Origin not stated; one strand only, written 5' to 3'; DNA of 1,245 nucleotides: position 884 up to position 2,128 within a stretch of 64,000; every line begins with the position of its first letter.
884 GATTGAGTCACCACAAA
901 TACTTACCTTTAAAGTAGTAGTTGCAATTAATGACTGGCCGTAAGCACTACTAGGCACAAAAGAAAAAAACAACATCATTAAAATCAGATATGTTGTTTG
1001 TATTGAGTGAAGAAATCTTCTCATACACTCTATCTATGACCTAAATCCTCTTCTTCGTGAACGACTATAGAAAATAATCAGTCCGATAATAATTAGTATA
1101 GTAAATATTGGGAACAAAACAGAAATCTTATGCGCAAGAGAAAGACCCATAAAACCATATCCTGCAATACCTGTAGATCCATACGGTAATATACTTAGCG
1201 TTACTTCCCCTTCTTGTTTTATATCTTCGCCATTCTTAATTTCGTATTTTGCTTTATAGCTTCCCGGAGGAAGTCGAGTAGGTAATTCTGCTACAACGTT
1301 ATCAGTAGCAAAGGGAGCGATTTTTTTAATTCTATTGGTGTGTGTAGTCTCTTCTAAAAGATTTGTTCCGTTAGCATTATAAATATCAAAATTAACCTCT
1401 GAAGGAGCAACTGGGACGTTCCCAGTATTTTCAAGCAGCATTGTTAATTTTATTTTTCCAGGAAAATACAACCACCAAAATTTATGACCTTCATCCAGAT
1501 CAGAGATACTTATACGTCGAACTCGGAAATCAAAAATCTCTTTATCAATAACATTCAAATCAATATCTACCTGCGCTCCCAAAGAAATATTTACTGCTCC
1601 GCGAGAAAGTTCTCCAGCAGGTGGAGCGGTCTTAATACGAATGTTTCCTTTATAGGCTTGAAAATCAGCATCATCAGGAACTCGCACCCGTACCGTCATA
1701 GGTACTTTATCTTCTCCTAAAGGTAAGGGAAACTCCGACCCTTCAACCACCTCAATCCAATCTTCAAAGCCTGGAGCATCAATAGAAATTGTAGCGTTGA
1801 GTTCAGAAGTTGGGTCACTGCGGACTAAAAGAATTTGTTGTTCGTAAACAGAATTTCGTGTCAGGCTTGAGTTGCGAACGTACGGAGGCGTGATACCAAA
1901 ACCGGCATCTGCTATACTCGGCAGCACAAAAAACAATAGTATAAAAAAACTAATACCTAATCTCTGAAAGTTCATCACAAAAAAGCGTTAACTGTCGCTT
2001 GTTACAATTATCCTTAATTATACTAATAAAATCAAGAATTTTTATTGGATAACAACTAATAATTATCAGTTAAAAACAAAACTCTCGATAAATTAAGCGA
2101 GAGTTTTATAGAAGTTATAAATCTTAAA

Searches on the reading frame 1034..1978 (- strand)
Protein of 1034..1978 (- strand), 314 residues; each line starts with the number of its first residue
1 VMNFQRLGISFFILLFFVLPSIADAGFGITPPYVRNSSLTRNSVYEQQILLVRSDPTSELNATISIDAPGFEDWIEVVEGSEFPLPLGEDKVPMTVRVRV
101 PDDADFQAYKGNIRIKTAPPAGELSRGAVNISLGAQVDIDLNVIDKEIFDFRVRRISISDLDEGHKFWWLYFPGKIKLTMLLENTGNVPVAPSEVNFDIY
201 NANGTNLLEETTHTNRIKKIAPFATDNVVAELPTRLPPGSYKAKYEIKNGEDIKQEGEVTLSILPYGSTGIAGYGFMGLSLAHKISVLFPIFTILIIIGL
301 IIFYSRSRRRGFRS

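Call 11: search_protein_families(library=pfam, proteins=[window:1034-1978:-], max_evalue=0.001)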
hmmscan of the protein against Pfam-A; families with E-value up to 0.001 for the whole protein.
window:1034-1978:- (314 aa): 0 families

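Call 66: search_protein_families(library=ncbifam, proteins=[window:1034-1978:-], max_evalue=0.01)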
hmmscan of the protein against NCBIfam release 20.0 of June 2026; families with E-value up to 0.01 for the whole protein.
window:1034-1978:- (314 aa): 1 family
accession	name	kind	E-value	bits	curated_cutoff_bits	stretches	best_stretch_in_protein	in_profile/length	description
NF038353.1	FxLYD_dom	domain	0.0007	19.4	23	1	182-218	10-46/71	FxLYD domain-containing protein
